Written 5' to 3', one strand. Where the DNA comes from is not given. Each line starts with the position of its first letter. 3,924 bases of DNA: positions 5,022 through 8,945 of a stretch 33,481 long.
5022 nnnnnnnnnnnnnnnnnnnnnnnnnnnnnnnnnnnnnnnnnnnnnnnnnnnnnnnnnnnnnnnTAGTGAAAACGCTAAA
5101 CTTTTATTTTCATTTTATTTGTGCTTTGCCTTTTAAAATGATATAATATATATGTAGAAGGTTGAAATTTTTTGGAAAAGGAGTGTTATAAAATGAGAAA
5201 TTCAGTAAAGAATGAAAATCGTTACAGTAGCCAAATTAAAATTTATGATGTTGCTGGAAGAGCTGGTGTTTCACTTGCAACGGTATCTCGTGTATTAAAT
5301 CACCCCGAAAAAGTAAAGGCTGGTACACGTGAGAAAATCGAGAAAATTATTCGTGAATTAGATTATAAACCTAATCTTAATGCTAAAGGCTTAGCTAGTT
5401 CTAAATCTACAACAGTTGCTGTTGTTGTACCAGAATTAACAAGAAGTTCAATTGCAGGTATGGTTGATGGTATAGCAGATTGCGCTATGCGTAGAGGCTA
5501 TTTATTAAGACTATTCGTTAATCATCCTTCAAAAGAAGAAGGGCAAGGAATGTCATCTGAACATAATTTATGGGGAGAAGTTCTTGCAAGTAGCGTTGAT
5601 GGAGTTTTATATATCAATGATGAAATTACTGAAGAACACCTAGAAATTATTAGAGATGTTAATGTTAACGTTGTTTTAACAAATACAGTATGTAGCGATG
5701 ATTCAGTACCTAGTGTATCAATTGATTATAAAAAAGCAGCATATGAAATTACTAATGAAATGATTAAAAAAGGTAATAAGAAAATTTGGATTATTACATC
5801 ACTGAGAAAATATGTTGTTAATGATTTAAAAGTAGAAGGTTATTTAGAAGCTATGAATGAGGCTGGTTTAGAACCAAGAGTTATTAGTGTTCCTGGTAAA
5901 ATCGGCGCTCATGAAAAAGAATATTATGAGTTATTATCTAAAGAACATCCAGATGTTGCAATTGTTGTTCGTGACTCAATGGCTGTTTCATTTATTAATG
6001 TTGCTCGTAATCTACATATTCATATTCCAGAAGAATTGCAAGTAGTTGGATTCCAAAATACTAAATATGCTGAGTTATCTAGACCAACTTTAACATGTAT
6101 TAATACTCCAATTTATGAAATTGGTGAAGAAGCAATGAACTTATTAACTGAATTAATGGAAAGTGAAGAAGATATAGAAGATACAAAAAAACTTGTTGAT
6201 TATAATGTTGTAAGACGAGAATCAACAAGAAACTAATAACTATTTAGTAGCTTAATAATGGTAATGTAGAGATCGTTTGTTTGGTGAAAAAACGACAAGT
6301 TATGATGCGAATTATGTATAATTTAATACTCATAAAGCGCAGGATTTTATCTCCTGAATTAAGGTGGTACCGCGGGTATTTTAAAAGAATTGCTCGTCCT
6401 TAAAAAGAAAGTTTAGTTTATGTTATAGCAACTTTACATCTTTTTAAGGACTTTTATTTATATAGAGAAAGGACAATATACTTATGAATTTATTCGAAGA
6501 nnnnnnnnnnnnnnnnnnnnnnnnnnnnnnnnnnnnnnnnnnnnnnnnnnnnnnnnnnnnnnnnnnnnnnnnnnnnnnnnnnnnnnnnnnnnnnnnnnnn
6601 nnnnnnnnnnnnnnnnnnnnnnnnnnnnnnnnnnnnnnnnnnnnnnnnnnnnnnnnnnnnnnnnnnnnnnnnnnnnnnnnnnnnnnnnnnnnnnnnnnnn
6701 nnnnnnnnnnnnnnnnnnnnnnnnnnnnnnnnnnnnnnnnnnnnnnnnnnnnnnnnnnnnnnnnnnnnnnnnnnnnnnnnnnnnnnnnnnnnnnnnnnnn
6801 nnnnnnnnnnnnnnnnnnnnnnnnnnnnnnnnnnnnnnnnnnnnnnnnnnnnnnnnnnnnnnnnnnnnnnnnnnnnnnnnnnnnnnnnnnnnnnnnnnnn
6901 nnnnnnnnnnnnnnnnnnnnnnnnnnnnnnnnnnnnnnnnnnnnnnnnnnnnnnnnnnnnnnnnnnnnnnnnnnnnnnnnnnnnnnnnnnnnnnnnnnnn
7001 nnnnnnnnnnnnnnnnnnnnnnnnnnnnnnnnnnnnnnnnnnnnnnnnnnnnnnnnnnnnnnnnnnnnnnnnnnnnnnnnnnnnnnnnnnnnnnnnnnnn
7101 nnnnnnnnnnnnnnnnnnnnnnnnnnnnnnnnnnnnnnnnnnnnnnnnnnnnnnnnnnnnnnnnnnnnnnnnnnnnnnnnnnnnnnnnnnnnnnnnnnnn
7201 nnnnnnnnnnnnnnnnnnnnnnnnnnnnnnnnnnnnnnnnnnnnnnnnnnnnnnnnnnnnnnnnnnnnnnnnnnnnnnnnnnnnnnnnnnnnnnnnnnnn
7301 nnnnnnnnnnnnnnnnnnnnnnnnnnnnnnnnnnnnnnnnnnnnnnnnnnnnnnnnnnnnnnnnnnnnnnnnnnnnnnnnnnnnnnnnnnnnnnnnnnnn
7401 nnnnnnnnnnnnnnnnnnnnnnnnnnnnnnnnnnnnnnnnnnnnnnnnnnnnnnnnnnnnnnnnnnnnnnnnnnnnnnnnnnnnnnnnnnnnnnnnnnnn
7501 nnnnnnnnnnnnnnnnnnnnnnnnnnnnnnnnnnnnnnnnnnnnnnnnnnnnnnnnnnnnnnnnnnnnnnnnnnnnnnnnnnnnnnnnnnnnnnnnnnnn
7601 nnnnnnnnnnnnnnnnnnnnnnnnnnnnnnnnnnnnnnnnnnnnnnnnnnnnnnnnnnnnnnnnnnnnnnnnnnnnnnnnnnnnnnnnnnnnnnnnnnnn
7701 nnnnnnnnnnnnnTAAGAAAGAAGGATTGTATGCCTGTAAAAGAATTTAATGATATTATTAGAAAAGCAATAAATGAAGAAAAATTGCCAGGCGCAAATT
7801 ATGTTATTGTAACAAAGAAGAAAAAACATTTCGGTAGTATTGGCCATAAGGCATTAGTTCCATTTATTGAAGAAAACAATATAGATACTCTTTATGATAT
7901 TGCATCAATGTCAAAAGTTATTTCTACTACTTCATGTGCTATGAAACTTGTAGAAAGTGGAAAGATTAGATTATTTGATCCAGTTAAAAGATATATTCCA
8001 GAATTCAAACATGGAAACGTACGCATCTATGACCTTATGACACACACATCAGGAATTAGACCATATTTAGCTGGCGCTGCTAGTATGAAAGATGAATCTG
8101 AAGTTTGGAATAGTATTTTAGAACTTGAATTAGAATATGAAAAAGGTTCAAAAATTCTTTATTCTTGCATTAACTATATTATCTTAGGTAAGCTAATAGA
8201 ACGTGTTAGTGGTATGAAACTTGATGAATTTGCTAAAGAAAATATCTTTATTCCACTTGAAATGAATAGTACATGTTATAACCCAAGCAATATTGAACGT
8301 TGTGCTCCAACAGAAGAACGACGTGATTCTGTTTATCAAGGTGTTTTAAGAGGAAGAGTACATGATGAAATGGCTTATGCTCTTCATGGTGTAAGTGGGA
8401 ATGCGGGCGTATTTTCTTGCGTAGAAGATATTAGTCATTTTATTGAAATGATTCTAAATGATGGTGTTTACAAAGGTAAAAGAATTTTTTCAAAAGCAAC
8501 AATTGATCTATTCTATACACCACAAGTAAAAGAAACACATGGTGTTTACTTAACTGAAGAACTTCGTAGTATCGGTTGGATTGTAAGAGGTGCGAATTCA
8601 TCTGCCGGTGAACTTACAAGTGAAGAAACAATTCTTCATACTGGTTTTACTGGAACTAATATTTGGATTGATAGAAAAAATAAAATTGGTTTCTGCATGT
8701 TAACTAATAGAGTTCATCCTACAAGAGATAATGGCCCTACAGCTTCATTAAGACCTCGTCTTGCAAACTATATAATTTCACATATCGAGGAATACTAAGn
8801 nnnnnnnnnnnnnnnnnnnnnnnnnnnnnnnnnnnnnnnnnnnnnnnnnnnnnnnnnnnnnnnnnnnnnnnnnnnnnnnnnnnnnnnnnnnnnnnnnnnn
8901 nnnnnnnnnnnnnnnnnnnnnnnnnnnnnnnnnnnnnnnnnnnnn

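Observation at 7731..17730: Three paralogous GHL10 (ex-DUF187) proteins embedded with amino-sugar and D-amino-acid-peptide processing enzymes: a candidate muropeptide or glycopeptide salvage pathway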

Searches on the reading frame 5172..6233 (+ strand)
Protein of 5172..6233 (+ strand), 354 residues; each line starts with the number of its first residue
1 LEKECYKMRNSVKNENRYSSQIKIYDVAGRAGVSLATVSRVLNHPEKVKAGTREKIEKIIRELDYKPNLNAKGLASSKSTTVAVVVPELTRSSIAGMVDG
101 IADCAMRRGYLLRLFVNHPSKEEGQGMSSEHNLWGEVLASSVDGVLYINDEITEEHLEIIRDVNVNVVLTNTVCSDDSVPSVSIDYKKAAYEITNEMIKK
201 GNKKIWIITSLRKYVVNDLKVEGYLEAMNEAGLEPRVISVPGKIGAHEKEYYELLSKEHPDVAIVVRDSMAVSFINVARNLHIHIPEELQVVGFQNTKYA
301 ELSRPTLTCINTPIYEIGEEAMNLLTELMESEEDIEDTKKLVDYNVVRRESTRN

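Call 4: search_protein_families(library=pfam, proteins=[window:5172-6233:+], max_evalue=0.01)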
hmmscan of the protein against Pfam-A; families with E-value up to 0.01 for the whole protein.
window:5172-6233:+ (354 aa): 4 families
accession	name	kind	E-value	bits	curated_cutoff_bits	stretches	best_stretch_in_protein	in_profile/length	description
PF13377.12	Peripla_BP_3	-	5.8e-27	95.2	26.5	1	196-352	3-167/167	Periplasmic binding protein-like domain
PF00356.27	LacI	-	4e-21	75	27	1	23-68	1-46/46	Bacterial regulatory proteins, lacI family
PF00532.27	Peripla_BP_1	-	2e-15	57.5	22.2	1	80-339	2-272/281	Periplasmic binding proteins and sugar binding domain of LacI family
PF13443.12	HTH_26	-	0.0084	16.8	22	0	21-67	10-54/63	Cro/C1-type HTH DNA-binding domain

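Call 6: search_protein_families(library=ncbifam, proteins=[window:5172-6233:+], max_evalue=0.01)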
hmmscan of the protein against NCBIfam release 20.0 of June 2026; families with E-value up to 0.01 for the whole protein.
window:5172-6233:+ (354 aa): 17 families
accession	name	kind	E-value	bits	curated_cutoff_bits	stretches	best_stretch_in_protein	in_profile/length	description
TIGR01481.1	ccpA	equivalog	2.6e-74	250.6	442.35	1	21-353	2-330/330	catabolite control protein A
NF008269.0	PRK11041.1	equivalog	2.7e-51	174.6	436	1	16-353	4-338/342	DNA-binding transcriptional regulator CytR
NF052440.1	TransRegGNTRPSEAE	equivalog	9.7e-48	162.9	400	1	19-352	3-333/333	HTH-type transcriptional regulator GntR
NF047341.1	lactose_RbsR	equivalog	1.4e-45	156.1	382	1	21-353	2-329/331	ribose utilization transcriptional repressor RbsR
NF007075.0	PRK09526.1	subfamily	3.1e-38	131.6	340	1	21-353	5-332/358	LacI family DNA-binding transcriptional regulator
NF047913.1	TransRegIdnR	equivalog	1.8e-37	129.4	500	1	20-338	4-318/331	DNA-binding transcriptional regulator IdnR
NF008002.0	PRK10727.1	equivalog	4.3e-36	124.7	557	1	24-352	4-329/341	HTH-type transcriptional regulator GalR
NF051853.1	TransRegUriRCory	equivalog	3.4e-35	121.7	550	1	25-353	4-325/327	transcriptional regulator UriR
NF007706.0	PRK10401.1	equivalog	2.6e-34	119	555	1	22-351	2-328/346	HTH-type transcriptional regulator GalS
NF007979.0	PRK10703.1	equivalog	7.1e-34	117.4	501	1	24-351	4-330/341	HTH-type transcriptional repressor PurR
NF007743.0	PRK10423.1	equivalog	6.1e-32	111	531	1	24-349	4-327/330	ribose operon transcriptional repressor RbsR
NF007449.0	PRK10014.1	subfamily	3.7e-29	101.9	310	1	20-335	5-328/342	Mal regulon transcriptional regulator MalI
NF011563.0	PRK14987.1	equivalog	9.8e-24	84.2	433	1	24-321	8-301/331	gluconate operon transcriptional repressor GntR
TIGR02417.1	fruct_sucro_rep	subfamily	6.3e-22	78.2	389.55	1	23-349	1-326/327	D-fructose-responsive transcription factor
NF008452.0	PRK11303.1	equivalog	1.1e-20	74.2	385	1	23-349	2-328/332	catabolite repressor/activator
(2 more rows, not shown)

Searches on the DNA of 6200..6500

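Call 64: search_rna_families(source=window, start=6200, end=6500, threshold=evalue, max_evalue=0.1)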
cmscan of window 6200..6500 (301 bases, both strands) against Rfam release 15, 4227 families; matches with E-value up to 0.1: 1.
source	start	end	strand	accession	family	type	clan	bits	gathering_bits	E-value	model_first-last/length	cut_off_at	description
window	6236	6404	+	RF00230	T-box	Cis-reg; leader;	-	65.4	93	2.9e-14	1-219/219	no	T-box leader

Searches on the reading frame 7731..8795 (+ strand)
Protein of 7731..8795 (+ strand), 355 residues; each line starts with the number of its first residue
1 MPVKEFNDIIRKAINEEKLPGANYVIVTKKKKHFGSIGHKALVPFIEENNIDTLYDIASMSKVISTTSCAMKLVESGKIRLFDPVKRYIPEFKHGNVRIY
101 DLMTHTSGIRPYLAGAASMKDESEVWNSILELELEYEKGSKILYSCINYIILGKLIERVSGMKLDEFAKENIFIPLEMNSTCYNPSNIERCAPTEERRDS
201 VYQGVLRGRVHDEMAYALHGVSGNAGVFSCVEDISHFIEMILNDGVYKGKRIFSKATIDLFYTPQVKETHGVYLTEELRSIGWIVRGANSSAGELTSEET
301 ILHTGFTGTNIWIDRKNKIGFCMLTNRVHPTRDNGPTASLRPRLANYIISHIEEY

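Call 4: search_protein_families(library=pfam, proteins=[window:7731-8795:+], max_evalue=0.01)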
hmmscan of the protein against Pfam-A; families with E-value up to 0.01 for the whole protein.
window:7731-8795:+ (355 aa): 1 family
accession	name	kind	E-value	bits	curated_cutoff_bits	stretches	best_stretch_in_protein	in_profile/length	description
PF00144.29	Beta-lactamase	-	7.4e-52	177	27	1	6-335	1-318/329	Beta-lactamase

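Call 6: search_protein_families(library=ncbifam, proteins=[window:7731-8795:+], max_evalue=0.01)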
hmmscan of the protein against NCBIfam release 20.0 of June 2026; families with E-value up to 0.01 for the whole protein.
window:7731-8795:+ (355 aa): 38 families (the best 25 are shown)
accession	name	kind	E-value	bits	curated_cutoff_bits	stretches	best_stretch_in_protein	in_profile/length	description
NF002968.0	PRK03642.1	equivalog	1.1e-49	169.4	385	1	46-330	89-398/432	penicillin binding protein PBP4B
NF007943.0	PRK10662.1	equivalog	2e-20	72.7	266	1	16-308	47-338/380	D-alanyl-D-alanine-carboxypeptidase/endopeptidase AmpH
NF052559.1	MthAcHydAcmB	equivalog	1.9e-17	63.1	550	2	131-267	162-295/391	methyl acetate hydrolase AcmB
NF033085.1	bla_class_C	equivalog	2.7e-16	59.3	415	1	7-184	9-186/356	class C beta-lactamase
NF012173.1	CMY2-MIR-ACT-EC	exception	9.6e-14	51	680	1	9-208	35-234/380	CMY2/MIR/ACT/EC family class C beta-lactamase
NF040478.1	blaLAQ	exception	8.4e-13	48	850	1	6-210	31-235/380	LAQ family class C beta-lactamase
NF000385.4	blaACT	exception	3.7e-12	45.9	810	1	14-205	40-231/380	ACT family cephalosporin-hydrolyzing class C beta-lactamase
NF000419.2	blaCMH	exception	6.1e-12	45.4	875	1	15-191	41-217/381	CMH family class C beta-lactamase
NF041662.1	ampC_Kaer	exception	3.4e-11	42.5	825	1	7-250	33-266/381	AmpC-Kaer family extended-spectrum class C beta-lactamase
NF000185.2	BlaEC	exception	4.7e-11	42.2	850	1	7-243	25-255/377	BlaEC family class C beta-lactamase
NF038089.1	blaYRC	exception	6.6e-11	41.8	870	1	9-184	35-210/381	YRC family class C beta-lactamase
NF000187.3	BlaMIR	exception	1.2e-10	41.1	882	1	13-190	39-216/381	MIR family cephalosporin-hydrolyzing class C beta-lactamase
NF000191.1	CMY2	exception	1.2e-10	40.8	800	1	7-189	33-215/381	CMY-2 family class C beta-lactamase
NF041666.1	ampC_Ecan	exception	2.4e-10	39.8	860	1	15-190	41-216/381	CMY2-MIR-ACT-EC family cephalosporin-hydrolyzing class C beta-lactamase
NF038366.1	blaSFDC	exception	2.8e-10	39.8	840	1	7-200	33-226/382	SFDC family class C beta-lactamase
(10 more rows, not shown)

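Call 11: search_solved_structures(query=window:7731-8795:+, max_evalue=1e-10, show_alignments=1)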
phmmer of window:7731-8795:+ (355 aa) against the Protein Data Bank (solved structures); distinct sequences matched with E-value up to 1e-10: 28.
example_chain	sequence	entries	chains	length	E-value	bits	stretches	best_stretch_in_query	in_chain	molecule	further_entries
4ivi_A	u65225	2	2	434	1.4e-20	77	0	97-330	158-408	Carboxylesterase | Carboxylesterases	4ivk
6kjh_A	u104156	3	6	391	2.9e-17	66.1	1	50-315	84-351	Putative beta-lactamase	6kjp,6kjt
6kjj_A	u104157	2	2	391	7.7e-17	64.7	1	50-315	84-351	Putative beta-lactamase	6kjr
7pp3_A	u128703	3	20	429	1.5e-16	63.7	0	127-264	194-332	Esterase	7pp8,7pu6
6kjq_A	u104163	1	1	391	4.3e-16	62.3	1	50-315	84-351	Putative beta-lactamase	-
2qmi_A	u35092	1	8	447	1.2e-15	60.8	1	7-273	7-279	Pbp related beta-lactamase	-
3o3v_A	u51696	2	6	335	2.5e-13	53.2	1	7-182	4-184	beta-lactamase | ClbP peptidase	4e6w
4e6x_A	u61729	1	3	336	2.5e-13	53.2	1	7-182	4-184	ClbP peptidase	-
7mdc_A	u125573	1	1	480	4.7e-13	52.3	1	7-182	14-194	Beta-lactamase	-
7ul6_A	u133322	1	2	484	4.8e-13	52.2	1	7-182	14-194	Beta-lactamase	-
9sn1_A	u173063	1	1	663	8.3e-13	51.4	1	51-238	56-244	Beta-lactamase family protein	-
4gdn_A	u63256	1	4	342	1.1e-12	51.1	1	6-199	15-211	Protein flp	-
7mde_A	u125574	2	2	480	1.2e-12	50.9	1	7-182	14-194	Beta-lactamase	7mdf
8agr_A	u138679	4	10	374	2.6e-12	49.8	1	9-183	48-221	Beta-lactamase family protein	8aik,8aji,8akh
5zh8_A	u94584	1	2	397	1.6e-11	47.2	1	48-183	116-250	Protein FmtA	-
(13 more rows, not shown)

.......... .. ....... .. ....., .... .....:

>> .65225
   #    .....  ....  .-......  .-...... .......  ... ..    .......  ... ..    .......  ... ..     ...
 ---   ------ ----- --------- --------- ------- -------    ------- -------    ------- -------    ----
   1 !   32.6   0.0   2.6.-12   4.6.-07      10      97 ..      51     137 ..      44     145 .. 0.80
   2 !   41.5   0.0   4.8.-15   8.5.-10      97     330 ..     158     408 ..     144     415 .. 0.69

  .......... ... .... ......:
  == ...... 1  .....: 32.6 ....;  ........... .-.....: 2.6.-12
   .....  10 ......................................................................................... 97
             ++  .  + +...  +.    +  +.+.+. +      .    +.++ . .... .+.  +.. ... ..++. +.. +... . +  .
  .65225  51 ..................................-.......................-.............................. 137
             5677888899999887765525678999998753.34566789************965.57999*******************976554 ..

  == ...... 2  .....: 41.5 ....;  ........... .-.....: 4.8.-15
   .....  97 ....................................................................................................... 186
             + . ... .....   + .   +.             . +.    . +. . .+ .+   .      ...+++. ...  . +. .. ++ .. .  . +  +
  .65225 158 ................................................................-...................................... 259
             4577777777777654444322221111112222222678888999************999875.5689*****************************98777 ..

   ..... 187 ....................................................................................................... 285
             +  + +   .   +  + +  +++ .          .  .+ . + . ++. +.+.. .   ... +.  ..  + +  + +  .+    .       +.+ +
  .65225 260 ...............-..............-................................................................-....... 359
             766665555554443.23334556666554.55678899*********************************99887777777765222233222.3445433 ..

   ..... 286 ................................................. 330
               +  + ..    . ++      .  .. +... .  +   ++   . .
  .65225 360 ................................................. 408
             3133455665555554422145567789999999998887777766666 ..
